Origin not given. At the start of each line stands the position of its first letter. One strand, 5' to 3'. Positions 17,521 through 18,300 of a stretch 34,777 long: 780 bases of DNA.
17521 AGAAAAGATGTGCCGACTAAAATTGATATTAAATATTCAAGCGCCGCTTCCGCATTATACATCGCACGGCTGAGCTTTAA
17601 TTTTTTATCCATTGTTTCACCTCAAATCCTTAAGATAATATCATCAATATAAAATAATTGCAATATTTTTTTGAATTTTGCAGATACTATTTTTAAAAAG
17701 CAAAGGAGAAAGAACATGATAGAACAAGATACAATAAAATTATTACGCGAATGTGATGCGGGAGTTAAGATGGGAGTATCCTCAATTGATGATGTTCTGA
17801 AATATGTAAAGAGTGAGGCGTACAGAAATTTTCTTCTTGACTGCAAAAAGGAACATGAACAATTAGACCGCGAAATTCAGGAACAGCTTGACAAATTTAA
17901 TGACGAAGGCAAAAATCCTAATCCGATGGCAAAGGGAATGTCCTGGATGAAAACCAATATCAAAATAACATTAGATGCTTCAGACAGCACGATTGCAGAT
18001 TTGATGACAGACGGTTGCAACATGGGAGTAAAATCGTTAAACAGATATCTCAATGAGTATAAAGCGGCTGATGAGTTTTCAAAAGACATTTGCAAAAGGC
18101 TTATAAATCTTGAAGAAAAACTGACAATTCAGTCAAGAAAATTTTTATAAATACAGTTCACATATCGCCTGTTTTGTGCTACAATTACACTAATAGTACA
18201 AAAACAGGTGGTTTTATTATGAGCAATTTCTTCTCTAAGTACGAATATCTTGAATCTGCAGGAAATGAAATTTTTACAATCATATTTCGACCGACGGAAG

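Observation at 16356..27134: Candidate undescribed catabolic system: MFS permease divergent from an orphan helical protein, three CocE/NonD hydrolases, a GHL6 orphan glycosidase and a GH3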

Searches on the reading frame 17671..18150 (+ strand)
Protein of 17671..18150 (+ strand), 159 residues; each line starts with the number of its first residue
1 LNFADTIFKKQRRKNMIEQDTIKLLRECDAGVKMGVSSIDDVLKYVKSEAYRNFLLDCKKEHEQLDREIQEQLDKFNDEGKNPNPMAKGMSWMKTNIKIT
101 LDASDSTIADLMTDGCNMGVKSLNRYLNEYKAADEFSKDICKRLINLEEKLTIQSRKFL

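Call 3: search_protein_families(library=pfam, proteins=[window:17671-18150:+])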
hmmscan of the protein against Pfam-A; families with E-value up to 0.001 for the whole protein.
window:17671-18150:+ (159 aa): 0 families

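Call 4: search_protein_families(library=ncbifam, proteins=[window:17671-18150:+])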
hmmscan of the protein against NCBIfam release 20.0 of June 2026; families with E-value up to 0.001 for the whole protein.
window:17671-18150:+ (159 aa): 0 families

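Call 26: search_protein_families(library=pfam, proteins=[window:17716-18150:+], max_evalue=5)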
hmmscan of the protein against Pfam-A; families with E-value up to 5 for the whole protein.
window:17716-18150:+ (144 aa): 4 families
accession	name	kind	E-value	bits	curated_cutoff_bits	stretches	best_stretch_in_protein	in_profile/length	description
PF09537.16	DUF2383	-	0.0023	18.5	30.8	1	7-107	3-104/111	Domain of unknown function (DUF2383)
PF20229.3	ChrB_N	-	0.021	15.2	23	1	21-57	60-96/159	Protein ChrB, N-terminal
PF23864.1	DUF7222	-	0.035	14.8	27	1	89-137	13-63/108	Domain of unknown function (DUF7222)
PF05315.17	ICEA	-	0.052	13.5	24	1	51-131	81-156/218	ICEA Protein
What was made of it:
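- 17716..18150 (+): DUF2383-like / ferritin-like helical-bundle protein, 144 aa. A neighbour, probably NOT part of the system. PF09537 E=0.0023 (call 26).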

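Call 27: search_solved_structures(query=window:17716-18150:+, max_evalue=10)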
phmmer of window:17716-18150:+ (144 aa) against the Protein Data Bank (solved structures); distinct sequences matched with E-value up to 10: 2.
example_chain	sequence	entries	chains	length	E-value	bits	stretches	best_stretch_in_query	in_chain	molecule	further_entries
4wzs_B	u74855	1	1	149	0.01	19.1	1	6-75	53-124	TATA-binding protein-associated phosphoprotein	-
1u8v_A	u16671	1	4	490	0.25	14.6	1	83-129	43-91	Gamma-aminobutyrate metabolism dehydratase/isomerase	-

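Call 40: find_homologous_proteins(query=window:17716-18150:+, max_evalue=0.001)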
Query window:17716-18150:+ (144 aa): 8000 proteins with E <= 0.001 among 8000 candidates; the best 120 are listed.
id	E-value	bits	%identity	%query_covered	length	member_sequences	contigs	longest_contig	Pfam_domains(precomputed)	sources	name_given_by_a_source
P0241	5.7e-89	313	100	100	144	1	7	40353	-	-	-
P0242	2.3e-88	311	99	100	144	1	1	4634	-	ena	-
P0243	2.4e-88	311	72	99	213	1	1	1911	PF09537.17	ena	-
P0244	7.5e-87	306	98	100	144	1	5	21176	-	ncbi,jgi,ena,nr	ncbi:MAG: hypothetical protein IJD88_03825 [Clostridia bacterium]|nr:hypothetical protein [Clostridi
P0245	4.9e-86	303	97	100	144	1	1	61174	-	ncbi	-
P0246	2.2e-85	301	97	100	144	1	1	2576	-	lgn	-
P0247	1.7e-84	298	94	100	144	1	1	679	-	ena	-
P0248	8.3e-84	296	93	100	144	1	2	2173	-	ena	-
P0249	1.1e-83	296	93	100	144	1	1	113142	-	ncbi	-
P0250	2.5e-82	291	92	100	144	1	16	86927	-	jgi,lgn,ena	-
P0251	9.5e-75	267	98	88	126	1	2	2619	-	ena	-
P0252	1.7e-70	253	80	100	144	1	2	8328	PF09537.17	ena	-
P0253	1.9e-70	253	80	100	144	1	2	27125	PF09537.17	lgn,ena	-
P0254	2.4e-70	253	80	100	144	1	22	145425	PF09537.17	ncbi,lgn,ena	-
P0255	2.4e-70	253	80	100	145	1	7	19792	PF09537.17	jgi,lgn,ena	jgi:hypothetical protein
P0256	2.5e-70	253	80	100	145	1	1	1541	PF09537.17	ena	-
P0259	4.3e-70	252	80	100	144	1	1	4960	PF09537.17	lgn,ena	-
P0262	7.2e-70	251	79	100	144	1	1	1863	PF09537.17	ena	-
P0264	2.2e-69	250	79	100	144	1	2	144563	PF09537.17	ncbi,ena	-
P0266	4.3e-69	249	79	100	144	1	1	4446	PF09537.17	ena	-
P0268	9.8e-69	247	77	100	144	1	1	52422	PF09537.17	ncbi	-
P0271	1.6e-68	247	76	100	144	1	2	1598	PF09537.17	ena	-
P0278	2.6e-68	246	78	100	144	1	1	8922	PF09537.17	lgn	-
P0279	4.0e-68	245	76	100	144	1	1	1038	PF09537.17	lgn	-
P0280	4.9e-68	245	75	100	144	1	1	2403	PF09537.17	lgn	-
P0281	5.4e-68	245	78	100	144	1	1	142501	PF09537.17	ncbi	-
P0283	5.8e-68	245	77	100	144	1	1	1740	PF09537.17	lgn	-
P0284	6.8e-68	245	75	100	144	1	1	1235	PF09537.17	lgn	-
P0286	8.0e-68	244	76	100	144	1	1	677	PF09537.17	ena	-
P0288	8.5e-68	244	78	100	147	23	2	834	PF09537.17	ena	-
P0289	8.5e-68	244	76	100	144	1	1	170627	PF09537.17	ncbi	-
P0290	8.7e-68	244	78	100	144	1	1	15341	PF09537.17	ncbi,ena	-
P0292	1.0e-67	244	76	100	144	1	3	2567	PF09537.17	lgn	-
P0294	1.1e-67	244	75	100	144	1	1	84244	PF09537.17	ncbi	-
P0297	1.4e-67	244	75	100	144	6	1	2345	PF09537.17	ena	-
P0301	1.7e-67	243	74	100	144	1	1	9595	PF09537.17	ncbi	-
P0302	1.7e-67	243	74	100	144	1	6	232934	PF09537.17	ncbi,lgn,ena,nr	ncbi:MAG: hypothetical protein IJE01_00725 [Clostridia bacterium]|nr:hypothetical protein [Clostridi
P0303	1.7e-67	243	76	100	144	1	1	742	PF09537.17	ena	-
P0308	2.0e-67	243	78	100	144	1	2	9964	PF09537.17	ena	-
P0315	2.6e-67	243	76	100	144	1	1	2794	PF09537.17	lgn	-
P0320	3.4e-67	242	75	100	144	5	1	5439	PF09537.17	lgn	-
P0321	3.4e-67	242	77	100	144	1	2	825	PF09537.17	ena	-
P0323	3.6e-67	242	76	100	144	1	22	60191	PF09537.17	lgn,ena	-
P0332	5.5e-67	242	74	100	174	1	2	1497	PF09537.17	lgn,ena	-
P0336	6.1e-67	242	74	100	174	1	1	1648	PF09537.17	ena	-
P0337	6.2e-67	242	76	100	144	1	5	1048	PF09537.17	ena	-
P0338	6.4e-67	242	77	100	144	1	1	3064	PF09537.17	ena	-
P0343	7.9e-67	241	77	100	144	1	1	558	PF09537.17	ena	-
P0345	8.3e-67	241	75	100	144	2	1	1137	PF09537.17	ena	-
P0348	8.7e-67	241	75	100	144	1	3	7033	PF09537.17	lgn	-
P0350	9.0e-67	241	76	100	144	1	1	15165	PF09537.17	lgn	-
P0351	9.1e-67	241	77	100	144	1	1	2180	PF09537.17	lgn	-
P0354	9.9e-67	241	74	100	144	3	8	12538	PF09537.17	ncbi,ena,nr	ncbi:MAG: hypothetical protein IJZ80_07060 [Clostridia bacterium]|nr:hypothetical protein [Clostridi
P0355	1.0e-66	241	76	100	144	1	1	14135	PF09537.17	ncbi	-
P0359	1.1e-66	241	75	100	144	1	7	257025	-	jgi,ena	-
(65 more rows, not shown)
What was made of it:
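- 17716..18150 (+): More than 8000 homologs at 74-81% identity, many with a recorded PF09537 hit (call 40).
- On DUF2383 / ferritin-like four-helix bundle (144-aa protein): Homologs at 74-80% identity carry a recorded PF09537 hit (call 40).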

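Call 41: find_encoding_contigs(protein=P0254, flank=5000, max_places=4)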
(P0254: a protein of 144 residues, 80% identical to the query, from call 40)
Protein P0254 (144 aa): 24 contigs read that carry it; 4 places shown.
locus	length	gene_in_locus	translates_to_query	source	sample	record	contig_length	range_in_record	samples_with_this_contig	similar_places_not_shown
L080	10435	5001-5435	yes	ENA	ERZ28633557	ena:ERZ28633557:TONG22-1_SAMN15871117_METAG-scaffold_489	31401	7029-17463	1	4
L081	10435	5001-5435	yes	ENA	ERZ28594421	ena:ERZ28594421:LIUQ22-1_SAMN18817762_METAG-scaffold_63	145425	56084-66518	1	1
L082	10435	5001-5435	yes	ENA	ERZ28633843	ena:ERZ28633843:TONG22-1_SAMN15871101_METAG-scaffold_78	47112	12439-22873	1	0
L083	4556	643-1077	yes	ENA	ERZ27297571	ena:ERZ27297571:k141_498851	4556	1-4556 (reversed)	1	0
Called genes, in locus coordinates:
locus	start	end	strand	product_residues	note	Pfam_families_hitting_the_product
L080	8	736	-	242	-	PF01863:YgjP-like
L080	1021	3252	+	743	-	PF02901:PFL-like, PF01228:Gly_radical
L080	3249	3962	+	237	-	PF13353:Fer4_12, PF04055:Radical_SAM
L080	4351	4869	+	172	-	PF00293:NUDIX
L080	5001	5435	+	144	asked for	PF09537:DUF2383 (weak)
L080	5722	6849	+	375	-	PF04055:Radical_SAM, PF06969:HemN_C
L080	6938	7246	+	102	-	PF06949:DUF1292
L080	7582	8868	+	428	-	PF13421:Band_7_1, PF01145:Band_7 (weak), PF12773:DZR (faint), PF13248:Zn_ribbon_3 (faint), PF13240:Zn_Ribbon_1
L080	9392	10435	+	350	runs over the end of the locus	PF13248:Zn_ribbon_3 (faint)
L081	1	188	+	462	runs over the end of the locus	PF14691:Fer4_20, PF01262:AlaDh_PNT_C (faint), PF01946:Thi4 (weak), PF03486:HI0933_like (faint), PF07992:Pyr_redox_2, PF13450:NAD_binding_8, PF13738:Pyr_redox_3 (weak), PF00070:Pyr_redox, +1 more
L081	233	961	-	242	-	PF01863:YgjP-like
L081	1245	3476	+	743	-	PF02901:PFL-like, PF01228:Gly_radical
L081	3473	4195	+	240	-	PF13353:Fer4_12, PF04055:Radical_SAM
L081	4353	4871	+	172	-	PF00293:NUDIX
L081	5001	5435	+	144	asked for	PF09537:DUF2383 (weak)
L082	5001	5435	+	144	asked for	PF09537:DUF2383 (weak)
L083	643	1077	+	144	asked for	PF09537:DUF2383 (weak)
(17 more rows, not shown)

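Call 42: find_encoding_contigs(protein=P0302, flank=5000, max_places=3)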
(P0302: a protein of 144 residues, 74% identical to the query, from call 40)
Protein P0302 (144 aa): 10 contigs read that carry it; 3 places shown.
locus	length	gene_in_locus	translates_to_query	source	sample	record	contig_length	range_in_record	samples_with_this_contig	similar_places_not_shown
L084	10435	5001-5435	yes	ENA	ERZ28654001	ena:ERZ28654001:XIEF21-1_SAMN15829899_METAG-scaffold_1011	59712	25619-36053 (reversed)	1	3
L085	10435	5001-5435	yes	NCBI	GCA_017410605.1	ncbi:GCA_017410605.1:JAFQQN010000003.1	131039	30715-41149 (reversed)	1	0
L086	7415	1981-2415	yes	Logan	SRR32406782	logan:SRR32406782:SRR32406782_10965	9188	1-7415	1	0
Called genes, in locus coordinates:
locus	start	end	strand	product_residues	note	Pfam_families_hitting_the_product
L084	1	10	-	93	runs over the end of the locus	-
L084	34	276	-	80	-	PF06135:IreB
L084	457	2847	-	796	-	PF01588:tRNA_bind, PF03483:B3_4, PF03484:B5, PF17759:tRNA_synthFbeta, PF03147:FDX-ACB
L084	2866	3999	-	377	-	PF02912:Phe_tRNA-synt_N, PF01409:tRNA-synt_2d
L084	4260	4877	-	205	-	PF02525:Flavodoxin_2, PF03358:FMN_red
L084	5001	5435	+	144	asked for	PF09537:DUF2383 (weak)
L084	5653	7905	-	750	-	PF02837:Glyco_hydro_2_N (weak), PF22666:Glyco_hydro_2_N2, PF22820:TcaA_3rd_4th (faint), PF00703:Glyco_hydro_2, PF02836:Glyco_hydro_2_C, PF16355:DUF4982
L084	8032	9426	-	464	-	PF13347:MFS_2, PF07690:MFS_1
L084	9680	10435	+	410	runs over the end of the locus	PF00165:HTH_AraC (weak), PF12833:HTH_18, PF00165:HTH_AraC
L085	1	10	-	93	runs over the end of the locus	-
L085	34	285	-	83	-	PF06135:IreB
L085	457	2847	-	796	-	PF01588:tRNA_bind, PF03483:B3_4, PF03484:B5, PF17759:tRNA_synthFbeta, PF03147:FDX-ACB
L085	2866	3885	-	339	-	PF02912:Phe_tRNA-synt_N, PF01409:tRNA-synt_2d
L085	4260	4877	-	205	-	PF02525:Flavodoxin_2, PF03358:FMN_red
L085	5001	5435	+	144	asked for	PF09537:DUF2383 (weak)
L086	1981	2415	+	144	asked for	PF09537:DUF2383 (weak)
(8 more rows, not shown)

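Call 43: find_encoding_contigs(protein=P0359, flank=5000, max_places=3)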
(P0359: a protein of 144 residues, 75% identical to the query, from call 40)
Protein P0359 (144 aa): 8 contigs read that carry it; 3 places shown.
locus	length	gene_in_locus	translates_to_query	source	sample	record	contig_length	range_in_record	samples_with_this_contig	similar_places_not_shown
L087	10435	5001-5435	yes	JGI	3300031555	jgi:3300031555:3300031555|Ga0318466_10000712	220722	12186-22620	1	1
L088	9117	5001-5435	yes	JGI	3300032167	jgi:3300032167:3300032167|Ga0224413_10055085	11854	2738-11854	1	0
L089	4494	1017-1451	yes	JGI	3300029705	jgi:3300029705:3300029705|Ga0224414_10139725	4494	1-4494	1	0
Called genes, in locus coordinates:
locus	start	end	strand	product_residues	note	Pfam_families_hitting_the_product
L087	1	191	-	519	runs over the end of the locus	-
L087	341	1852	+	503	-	PF02811:PHP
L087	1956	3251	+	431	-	PF01408:GFO_IDH_MocA, PF22725:GFO_IDH_MocA_C3, PF02894:GFO_IDH_MocA_C, PF22725:GFO_IDH_MocA_C3 (weak)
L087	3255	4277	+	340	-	PF08240:ADH_N, PF16912:Glu_dehyd_C (weak), PF00107:ADH_zinc_N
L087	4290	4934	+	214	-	PF00657:Lipase_GDSL, PF13472:Lipase_GDSL_2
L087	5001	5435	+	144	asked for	-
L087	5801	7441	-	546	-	PF00795:CN_hydrolase, PF03009:GDPD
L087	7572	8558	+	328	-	PF03547:Mem_trans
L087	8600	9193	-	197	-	PF13580:SIS_2, PF01380:SIS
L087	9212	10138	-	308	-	PF00480:ROK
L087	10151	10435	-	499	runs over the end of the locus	-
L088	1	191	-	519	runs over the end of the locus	-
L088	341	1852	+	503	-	PF02811:PHP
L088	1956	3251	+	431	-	PF01408:GFO_IDH_MocA, PF22725:GFO_IDH_MocA_C3, PF02894:GFO_IDH_MocA_C, PF22725:GFO_IDH_MocA_C3 (weak)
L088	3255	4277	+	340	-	PF08240:ADH_N, PF16912:Glu_dehyd_C (weak), PF00107:ADH_zinc_N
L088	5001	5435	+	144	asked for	-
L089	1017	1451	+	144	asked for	-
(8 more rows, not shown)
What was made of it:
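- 17716..18150 (+): Stand-alone in unrelated contexts (calls 41-43).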

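Call 80: predict_structure(alignment_id=A4)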
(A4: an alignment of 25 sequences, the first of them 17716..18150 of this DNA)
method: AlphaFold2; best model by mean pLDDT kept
length: 144 residues; sequences in the alignment: 25
mean_pLDDT: 90.5   pTM: 0.84
mean pLDDT of the five models: 90.5, 86.1, 84.7, 57.3, 55.6
residues with pLDDT >= 90: 101; 70-90: 35; 50-70: 8; < 50: 0
segments of 3 or more residues with pLDDT < 50: none
pLDDT, mean of each block of 10 residues (from residue 1): 92 95 91 94 96 96 87 68 78 90 94 96 97 94 89
secondary structure, 60 per line:
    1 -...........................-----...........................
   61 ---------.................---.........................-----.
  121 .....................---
elements in order: H2-28 H34-60 H70-86 H90-114 H120-141

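Call 82: fold_search(model_id=the predicted structure, library=pdb)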
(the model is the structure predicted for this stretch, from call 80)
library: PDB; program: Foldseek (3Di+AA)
matches with E <= 10: 608; with E <= 0.001: 0
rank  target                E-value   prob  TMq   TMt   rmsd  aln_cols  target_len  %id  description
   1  6tgt                  6.6e-03  1.00  0.74  0.66   4.8       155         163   10  The Calcium soaked crystal structure of the DPS2 from DEINOCOCCUS RADIODURANS to 2.16A resolution (Soaked in CaCl2 [5mM] (released 2020-12-02)
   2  8hwz_A                7.6e-03  1.00  0.65  0.64   4.4       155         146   16  Cryo-EM structure of delta N15 MsDps2 of Mycobacterium smegmatis (released 2024-07-10)
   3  2c2j                  8.9e-03  1.00  0.74  0.65   4.7       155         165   10  Crystal Structure Of The Dps92 From Deinococcus Radiodurans (released 2007-02-20)
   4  4m33_B                9.3e-03  1.00  0.66  0.60   4.6       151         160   16  Crystal structure of gated-pore mutant H141D of second DNA-Binding protein under starvation from Mycobacterium smegmat (released 2014-03-05)
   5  2z90_B                9.8e-03  1.00  0.68  0.62   4.6       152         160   16  Crystal Structure of the Second Dps from Mycobacterium smegmatis (released 2008-04-22)
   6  2gs4_B                1.0e-02  1.00  0.76  0.72   3.3       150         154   13  The crystal structure of the E.coli stress protein YciF. (released 2006-10-17)
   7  4m35_A                1.1e-02  1.00  0.73  0.66   4.0       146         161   15  Crystal structure of gated-pore mutant H126/141D of second DNA-Binding protein under starvation from Mycobacterium sme (released 2014-03-05)
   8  5ww9_A                1.3e-02  1.00  0.68  0.62   4.3       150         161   16  Crystal structure of R73E mutant of the second DNA-Binding protein under starvation from Mycobacterium smegmatis (released 2017-08-09)
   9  4a25_A                1.4e-02  1.00  0.70  0.62   4.3       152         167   10  X-ray structure Dps from Kineococcus radiotolerans in complex with Mn (II) ions. (released 2012-10-03)
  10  4m35_B                1.4e-02  1.00  0.71  0.65   4.2       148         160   15  Crystal structure of gated-pore mutant H126/141D of second DNA-Binding protein under starvation from Mycobacterium sme (released 2014-03-05)
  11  5ww9_C                1.4e-02  1.00  0.69  0.63   4.4       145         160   14  Crystal structure of R73E mutant of the second DNA-Binding protein under starvation from Mycobacterium smegmatis (released 2017-08-09)
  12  4m32_A                1.5e-02  1.00  0.72  0.65   4.2       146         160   14  Crystal structure of gated-pore mutant D138N of second DNA-Binding protein under starvation from Mycobacterium smegmat (released 2014-03-05)
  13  2ib0_B                1.6e-02  1.00  0.73  0.79   2.9       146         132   10  Crystal structure of a conserved hypothetical protein, rv2844, from Mycobacterium tuberculosis (released 2006-09-26)
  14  2clb_A                1.6e-02  1.00  0.69  0.60   4.1       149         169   10  The structure of the DPS-like protein from Sulfolobus solfataricus reveals a bacterioferritin-like di-metal binding si (released 2006-07-17)
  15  2gyq_A                1.7e-02  1.00  0.74  0.67   3.4       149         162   11  YcfI, a putative structural protein from Rhodopseudomonas palustris. (released 2006-06-13)
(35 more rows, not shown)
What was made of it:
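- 17716..18150 (+): AF2 pLDDT 90.5; Foldseek top hits Dps/YciF at TM 0.74-0.77 (calls 80, 82).
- On DUF2383 / ferritin-like four-helix bundle (144-aa protein): The AF2 model is a helical bundle; Foldseek finds Dps/YciF at TM 0.74-0.77 but with E about 1e-2 (calls 80, 82).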
